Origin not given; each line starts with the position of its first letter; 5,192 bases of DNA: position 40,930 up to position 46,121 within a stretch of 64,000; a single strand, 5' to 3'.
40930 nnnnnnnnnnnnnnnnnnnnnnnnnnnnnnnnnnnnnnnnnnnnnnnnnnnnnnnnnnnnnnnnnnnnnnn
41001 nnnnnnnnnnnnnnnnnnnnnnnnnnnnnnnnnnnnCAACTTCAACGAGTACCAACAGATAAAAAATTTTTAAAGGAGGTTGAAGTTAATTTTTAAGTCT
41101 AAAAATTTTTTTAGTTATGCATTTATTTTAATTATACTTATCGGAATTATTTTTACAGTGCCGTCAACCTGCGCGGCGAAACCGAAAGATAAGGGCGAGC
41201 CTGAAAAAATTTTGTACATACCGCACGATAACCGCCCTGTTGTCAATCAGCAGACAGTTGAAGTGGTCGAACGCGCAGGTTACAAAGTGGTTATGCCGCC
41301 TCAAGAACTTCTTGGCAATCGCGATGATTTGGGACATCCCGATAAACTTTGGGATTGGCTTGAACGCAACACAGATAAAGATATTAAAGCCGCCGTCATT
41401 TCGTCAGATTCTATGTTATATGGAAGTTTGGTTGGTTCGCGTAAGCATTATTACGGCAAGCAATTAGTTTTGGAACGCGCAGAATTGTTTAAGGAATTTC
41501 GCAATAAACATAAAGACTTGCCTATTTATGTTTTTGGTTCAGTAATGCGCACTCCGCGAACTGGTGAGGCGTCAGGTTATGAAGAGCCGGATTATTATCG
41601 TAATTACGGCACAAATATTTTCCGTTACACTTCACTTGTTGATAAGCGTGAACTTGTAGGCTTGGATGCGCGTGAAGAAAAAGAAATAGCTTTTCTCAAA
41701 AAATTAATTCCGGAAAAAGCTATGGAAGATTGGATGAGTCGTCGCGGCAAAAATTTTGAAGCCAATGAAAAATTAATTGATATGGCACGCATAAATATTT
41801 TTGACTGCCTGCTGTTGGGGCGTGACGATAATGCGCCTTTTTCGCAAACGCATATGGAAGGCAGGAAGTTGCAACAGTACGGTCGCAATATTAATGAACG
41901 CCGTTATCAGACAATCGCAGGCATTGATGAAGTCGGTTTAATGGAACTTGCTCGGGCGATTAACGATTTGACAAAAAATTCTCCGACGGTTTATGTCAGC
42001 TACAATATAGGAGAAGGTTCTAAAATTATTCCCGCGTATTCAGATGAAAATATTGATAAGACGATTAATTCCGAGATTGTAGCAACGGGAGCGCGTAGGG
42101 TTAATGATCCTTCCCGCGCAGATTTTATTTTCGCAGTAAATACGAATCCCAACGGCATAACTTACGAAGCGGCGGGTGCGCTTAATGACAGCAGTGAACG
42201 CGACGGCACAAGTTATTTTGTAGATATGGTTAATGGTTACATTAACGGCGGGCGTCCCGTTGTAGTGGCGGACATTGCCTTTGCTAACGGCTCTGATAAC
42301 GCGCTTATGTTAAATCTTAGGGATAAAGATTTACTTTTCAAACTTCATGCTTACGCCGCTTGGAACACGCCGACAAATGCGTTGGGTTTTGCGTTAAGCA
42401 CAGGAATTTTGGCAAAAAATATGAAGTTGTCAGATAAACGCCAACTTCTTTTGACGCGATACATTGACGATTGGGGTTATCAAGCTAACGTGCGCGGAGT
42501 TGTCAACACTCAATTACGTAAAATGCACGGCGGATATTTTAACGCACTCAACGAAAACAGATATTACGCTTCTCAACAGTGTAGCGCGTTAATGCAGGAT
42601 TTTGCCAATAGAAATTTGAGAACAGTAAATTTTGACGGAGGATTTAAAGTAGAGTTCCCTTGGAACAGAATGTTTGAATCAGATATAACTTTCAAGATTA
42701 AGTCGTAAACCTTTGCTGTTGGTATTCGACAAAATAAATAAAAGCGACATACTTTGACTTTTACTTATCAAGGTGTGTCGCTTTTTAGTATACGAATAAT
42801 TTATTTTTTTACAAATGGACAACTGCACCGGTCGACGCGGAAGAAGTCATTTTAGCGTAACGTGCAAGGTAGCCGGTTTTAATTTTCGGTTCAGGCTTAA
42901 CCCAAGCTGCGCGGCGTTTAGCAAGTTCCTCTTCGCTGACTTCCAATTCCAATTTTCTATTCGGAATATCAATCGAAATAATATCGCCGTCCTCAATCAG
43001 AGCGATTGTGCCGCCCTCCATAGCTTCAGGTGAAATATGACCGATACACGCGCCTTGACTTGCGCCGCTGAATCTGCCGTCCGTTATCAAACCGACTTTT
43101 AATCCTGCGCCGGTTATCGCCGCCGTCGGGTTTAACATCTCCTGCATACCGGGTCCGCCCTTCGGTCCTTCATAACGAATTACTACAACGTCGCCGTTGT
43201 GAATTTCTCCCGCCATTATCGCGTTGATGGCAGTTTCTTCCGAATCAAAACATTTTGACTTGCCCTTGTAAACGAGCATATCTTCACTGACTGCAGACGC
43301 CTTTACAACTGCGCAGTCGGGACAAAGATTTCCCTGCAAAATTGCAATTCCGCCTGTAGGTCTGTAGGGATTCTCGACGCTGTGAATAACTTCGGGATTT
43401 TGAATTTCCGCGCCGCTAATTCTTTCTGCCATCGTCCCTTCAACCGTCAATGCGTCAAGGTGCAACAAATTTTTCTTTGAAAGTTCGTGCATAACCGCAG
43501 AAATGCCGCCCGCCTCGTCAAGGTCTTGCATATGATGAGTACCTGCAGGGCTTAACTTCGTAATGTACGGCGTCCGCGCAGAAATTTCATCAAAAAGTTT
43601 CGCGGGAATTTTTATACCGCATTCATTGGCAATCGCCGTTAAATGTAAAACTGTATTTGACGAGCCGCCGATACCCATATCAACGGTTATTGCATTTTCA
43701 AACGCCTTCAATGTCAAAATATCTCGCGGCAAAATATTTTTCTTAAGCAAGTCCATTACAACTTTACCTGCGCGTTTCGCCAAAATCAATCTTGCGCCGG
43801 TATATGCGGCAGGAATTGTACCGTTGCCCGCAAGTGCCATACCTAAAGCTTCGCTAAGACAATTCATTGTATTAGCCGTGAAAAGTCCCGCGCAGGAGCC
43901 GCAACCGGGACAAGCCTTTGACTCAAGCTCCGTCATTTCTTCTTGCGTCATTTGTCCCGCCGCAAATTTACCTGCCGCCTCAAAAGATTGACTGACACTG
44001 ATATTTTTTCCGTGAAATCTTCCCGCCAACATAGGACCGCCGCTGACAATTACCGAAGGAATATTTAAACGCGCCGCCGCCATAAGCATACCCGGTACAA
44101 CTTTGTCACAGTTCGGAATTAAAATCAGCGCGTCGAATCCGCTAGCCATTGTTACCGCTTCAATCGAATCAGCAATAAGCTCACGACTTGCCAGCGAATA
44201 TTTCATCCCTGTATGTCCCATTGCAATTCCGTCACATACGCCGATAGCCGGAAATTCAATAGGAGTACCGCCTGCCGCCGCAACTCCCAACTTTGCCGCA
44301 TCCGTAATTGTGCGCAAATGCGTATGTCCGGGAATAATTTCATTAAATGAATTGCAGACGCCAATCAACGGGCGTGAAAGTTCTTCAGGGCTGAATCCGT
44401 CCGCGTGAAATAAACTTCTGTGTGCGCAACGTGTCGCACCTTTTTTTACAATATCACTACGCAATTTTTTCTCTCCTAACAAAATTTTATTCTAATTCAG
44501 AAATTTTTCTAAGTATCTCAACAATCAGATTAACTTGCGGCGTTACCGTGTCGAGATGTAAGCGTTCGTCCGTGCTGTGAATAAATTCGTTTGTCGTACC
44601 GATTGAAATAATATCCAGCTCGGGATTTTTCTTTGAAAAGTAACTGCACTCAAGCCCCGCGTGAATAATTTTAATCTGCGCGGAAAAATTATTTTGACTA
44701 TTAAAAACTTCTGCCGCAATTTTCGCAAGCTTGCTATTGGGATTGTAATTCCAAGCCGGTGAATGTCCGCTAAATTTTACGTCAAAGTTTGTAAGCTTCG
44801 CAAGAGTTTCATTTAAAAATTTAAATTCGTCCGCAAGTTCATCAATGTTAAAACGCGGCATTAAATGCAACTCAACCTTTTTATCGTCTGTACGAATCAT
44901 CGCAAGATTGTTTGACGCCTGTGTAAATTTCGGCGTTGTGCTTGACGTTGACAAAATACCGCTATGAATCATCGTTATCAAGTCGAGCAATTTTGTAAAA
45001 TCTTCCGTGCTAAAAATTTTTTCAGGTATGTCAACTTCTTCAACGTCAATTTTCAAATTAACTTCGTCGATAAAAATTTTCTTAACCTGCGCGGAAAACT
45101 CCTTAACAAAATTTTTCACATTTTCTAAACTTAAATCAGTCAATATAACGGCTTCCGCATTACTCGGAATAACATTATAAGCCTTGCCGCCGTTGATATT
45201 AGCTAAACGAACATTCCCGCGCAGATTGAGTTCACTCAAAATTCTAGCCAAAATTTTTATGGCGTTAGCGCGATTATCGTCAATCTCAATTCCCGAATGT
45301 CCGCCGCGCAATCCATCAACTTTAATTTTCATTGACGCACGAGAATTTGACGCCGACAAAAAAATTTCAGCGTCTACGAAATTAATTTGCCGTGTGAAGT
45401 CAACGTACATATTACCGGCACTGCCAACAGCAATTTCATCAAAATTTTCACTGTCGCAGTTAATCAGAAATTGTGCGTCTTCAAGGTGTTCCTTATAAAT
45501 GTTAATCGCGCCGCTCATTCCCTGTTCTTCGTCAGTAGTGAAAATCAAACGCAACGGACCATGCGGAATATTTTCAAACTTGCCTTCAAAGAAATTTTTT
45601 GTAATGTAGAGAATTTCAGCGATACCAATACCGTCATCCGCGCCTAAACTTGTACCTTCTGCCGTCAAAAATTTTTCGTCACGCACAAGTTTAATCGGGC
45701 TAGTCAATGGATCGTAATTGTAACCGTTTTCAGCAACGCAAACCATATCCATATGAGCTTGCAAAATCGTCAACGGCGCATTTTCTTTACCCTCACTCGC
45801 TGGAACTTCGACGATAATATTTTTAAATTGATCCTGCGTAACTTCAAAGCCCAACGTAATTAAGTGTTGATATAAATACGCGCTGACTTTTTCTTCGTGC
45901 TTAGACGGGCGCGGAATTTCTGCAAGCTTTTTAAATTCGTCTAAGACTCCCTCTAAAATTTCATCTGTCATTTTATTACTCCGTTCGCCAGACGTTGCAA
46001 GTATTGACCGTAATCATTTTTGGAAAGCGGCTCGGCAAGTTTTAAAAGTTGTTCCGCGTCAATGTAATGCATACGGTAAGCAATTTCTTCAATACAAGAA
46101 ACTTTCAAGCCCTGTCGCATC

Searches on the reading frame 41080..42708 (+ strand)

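Call 7: search_protein_families(library=pfam, proteins=[window:41080-42708:+])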
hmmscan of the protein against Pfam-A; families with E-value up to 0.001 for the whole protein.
window:41080-42708:+ (542 aa): 1 family
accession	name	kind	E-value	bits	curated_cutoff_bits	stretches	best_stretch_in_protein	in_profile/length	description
PF13552.11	DUF4127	-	1.2e-146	489.6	27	1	44-536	1-488/489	Protein of unknown function (DUF4127)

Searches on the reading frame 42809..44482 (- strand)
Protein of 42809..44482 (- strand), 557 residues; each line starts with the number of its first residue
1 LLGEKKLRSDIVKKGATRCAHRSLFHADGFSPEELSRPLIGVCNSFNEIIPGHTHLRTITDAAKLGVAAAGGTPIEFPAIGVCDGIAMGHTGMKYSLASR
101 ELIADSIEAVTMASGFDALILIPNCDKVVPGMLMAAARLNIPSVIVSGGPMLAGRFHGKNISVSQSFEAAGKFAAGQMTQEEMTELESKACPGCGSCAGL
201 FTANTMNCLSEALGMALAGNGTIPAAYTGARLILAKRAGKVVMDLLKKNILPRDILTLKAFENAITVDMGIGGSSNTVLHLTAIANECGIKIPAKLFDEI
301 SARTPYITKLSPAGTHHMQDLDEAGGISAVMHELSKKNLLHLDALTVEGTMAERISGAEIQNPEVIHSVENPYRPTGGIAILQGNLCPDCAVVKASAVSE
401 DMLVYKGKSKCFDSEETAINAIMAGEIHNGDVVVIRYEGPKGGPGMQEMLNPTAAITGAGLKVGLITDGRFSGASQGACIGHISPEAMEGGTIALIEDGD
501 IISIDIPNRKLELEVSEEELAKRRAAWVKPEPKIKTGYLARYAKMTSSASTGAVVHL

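Call 7: search_protein_families(library=pfam, proteins=[window:42809-44482:-])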
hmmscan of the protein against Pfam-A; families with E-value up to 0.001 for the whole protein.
window:42809-44482:- (557 aa): 2 families
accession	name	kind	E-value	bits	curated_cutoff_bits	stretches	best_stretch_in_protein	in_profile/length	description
PF00920.27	ILVD_EDD_N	-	2.5e-131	438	27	1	37-351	1-313/316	Dihydroxy-acid/6-phosphogluconate dehydratase N-terminal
PF24877.1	ILV_EDD_C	-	8.8e-79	263.8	27.7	1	364-553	1-191/191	Dihydroxy-acid/6-phosphogluconate dehydratase C-terminal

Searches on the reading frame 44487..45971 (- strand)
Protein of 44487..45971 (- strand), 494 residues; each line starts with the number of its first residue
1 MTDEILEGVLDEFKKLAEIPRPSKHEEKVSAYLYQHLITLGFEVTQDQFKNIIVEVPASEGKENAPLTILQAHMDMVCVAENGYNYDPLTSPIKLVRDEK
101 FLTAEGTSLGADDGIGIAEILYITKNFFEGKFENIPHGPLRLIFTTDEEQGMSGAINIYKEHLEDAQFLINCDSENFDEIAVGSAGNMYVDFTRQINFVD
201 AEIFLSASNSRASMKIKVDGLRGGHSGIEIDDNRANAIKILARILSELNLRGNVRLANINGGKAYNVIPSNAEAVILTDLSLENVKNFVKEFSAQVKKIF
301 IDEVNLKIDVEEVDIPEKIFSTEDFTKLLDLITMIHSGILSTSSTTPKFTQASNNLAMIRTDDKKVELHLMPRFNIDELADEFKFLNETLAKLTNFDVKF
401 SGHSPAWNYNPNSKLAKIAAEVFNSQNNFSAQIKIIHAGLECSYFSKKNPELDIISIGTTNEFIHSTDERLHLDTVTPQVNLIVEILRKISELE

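Call 7: search_protein_families(library=pfam, proteins=[window:44487-45971:-])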
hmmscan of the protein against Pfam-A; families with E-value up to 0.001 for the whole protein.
window:44487-45971:- (494 aa): 4 families
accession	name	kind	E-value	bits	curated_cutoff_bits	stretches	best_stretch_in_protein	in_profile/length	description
PF01546.33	Peptidase_M20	-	9.3e-15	55.5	24.6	1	69-488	1-205/206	Peptidase family M20/M25/M40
PF07687.19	M20_dimer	-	3.7e-11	43.4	21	1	220-299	5-102/107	Peptidase dimerisation domain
PF04389.22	Peptidase_M28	-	1.4e-06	28.6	21.3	1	51-175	1-95/193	Peptidase family M28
PF05343.19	Peptidase_M42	-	0.00078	19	23.2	0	425-480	234-290/292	M42 glutamyl aminopeptidase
